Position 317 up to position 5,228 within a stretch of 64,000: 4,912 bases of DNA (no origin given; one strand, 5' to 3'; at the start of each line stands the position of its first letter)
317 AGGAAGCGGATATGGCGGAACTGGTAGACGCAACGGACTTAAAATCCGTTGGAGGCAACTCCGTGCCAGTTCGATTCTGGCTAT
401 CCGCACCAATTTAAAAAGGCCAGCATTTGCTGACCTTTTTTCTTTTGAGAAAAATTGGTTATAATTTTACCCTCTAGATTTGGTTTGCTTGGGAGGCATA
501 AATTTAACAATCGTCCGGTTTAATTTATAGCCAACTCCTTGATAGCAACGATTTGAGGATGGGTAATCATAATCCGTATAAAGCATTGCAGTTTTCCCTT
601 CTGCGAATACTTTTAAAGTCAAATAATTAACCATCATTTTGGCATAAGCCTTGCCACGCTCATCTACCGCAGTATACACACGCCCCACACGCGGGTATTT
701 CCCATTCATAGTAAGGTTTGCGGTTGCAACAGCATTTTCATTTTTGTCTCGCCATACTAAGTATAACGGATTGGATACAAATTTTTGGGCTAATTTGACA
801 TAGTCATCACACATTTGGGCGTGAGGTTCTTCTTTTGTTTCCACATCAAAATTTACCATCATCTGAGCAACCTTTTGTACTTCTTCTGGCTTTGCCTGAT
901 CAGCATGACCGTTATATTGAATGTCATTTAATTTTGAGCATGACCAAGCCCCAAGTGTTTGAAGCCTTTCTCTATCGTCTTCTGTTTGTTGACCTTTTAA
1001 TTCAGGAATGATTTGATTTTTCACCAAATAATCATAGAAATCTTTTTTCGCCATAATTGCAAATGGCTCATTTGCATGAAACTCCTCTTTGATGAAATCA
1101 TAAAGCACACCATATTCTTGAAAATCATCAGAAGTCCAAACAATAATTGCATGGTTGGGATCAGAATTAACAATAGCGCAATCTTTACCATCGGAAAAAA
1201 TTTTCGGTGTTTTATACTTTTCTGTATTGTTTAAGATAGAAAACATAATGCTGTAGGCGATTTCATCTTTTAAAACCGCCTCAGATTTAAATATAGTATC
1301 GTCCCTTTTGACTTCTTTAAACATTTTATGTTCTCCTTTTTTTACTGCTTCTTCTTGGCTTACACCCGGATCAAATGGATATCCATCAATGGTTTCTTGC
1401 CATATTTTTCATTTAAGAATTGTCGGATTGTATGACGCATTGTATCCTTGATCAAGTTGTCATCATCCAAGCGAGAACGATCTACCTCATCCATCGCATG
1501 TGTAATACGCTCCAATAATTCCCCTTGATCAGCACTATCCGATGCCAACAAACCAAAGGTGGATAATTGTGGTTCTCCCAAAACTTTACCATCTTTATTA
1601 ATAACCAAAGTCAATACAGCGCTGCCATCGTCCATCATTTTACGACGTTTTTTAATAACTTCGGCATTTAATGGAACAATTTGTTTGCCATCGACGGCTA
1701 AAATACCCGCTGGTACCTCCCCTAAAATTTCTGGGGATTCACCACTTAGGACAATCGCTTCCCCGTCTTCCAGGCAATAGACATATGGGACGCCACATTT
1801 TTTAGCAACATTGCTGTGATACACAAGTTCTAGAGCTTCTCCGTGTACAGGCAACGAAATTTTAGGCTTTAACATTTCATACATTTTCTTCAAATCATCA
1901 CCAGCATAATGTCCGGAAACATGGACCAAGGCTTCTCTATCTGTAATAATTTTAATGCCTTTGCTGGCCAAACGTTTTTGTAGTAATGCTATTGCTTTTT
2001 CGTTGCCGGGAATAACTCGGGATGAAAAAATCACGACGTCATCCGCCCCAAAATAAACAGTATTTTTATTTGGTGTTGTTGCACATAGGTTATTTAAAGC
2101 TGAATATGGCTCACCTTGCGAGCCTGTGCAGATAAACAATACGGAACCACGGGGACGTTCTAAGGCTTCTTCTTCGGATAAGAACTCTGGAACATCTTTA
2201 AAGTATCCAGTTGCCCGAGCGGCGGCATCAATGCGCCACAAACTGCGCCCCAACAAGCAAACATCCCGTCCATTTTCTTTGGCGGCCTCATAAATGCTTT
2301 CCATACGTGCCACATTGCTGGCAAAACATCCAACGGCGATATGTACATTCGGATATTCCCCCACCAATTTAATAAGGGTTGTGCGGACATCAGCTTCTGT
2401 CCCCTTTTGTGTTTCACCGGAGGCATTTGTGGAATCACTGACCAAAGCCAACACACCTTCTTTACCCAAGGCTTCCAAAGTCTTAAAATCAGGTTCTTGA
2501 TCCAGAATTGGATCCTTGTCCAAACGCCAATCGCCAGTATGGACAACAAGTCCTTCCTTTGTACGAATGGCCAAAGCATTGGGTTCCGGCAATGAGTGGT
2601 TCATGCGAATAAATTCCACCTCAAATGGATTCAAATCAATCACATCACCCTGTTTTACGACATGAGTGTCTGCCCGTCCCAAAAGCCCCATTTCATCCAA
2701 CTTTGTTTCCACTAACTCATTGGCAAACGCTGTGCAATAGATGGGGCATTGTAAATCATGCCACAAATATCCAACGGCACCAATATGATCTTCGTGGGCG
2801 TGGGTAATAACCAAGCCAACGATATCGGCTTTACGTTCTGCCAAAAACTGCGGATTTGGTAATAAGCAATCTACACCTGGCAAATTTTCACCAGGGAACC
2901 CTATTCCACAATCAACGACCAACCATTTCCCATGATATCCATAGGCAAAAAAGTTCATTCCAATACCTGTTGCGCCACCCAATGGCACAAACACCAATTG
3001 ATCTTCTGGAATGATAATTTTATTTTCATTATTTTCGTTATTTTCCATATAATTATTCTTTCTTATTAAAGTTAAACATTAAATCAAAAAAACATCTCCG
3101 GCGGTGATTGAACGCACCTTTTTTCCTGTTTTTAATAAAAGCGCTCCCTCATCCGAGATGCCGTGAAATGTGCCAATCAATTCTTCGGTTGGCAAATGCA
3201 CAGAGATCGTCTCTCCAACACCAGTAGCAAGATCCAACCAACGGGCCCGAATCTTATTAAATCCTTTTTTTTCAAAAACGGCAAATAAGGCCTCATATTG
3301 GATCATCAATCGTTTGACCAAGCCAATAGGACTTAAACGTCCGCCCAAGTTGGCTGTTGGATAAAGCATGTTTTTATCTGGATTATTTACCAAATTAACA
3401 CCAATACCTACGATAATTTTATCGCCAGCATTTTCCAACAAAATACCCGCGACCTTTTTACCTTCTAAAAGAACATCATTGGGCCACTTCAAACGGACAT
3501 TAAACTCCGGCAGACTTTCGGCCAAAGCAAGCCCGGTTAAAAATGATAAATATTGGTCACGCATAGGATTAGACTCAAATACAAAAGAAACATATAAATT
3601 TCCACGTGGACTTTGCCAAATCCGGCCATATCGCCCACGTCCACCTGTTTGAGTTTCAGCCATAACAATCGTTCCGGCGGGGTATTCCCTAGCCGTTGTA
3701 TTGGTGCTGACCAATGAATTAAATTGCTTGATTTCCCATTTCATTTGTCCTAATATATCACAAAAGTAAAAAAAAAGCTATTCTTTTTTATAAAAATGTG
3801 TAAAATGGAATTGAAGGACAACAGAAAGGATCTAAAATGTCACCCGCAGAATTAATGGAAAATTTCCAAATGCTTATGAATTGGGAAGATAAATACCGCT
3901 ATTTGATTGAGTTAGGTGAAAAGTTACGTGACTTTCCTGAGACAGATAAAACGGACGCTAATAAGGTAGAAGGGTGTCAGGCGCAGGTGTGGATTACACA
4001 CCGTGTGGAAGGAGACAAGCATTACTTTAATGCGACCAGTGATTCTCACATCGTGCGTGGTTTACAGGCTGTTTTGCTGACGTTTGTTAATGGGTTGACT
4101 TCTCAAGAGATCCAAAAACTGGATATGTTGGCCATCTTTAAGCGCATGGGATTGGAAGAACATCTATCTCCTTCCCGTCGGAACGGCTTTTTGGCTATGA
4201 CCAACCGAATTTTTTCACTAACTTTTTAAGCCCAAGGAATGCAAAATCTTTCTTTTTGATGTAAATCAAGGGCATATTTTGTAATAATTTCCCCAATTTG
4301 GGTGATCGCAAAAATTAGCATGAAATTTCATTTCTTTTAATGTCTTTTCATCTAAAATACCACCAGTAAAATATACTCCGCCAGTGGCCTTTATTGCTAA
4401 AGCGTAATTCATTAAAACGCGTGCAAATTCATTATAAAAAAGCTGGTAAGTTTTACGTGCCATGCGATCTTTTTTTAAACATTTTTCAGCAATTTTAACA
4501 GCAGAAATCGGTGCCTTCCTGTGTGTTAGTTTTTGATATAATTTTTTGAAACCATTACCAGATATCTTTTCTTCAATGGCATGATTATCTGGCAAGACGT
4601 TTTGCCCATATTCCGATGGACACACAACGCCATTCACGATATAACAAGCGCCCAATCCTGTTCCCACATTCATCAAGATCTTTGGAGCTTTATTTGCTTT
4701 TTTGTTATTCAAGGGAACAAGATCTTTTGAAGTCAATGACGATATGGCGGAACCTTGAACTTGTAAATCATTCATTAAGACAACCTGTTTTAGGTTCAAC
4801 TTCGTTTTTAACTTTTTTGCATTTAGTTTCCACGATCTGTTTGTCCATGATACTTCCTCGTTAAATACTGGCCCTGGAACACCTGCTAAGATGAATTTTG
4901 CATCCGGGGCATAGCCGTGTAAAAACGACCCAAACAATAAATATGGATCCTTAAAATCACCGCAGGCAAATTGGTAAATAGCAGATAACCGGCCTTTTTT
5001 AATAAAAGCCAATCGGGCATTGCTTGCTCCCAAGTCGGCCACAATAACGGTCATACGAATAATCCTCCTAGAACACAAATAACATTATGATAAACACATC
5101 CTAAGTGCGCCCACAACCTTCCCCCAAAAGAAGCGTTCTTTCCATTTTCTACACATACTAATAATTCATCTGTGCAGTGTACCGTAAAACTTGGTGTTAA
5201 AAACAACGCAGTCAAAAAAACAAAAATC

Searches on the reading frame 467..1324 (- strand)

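Call 89: search_protein_families(library=pfam, proteins=[window:467-1324:-], max_evalue=0.001)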
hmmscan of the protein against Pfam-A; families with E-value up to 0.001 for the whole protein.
window:467-1324:- (285 aa): 1 family
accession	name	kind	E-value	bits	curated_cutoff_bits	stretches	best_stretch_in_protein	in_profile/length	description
PF00583.31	Acetyltransf_1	-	5.1e-06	27.2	20.7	1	162-266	10-116/116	Acetyltransferase (GNAT) family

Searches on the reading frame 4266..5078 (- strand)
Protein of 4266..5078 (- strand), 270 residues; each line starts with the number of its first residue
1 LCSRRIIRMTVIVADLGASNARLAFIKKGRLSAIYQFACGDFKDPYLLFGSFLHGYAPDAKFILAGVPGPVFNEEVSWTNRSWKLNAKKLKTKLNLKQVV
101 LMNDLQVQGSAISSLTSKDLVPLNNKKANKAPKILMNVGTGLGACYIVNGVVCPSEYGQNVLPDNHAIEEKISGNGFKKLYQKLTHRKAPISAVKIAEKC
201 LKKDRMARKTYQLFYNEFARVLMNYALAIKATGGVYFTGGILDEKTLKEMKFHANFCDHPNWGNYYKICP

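Call 89: search_protein_families(library=pfam, proteins=[window:4266-5078:-], max_evalue=0.001)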
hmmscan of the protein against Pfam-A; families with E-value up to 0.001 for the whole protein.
window:4266-5078:- (270 aa): 2 families
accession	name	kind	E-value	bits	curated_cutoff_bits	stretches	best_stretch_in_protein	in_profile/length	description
PF02685.22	Glucokinase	-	1.1e-39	136.8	22.1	2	12-168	1-167/314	Glucokinase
PF00480.26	ROK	-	0.00018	21.6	22.9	0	129-247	121-250/294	ROK family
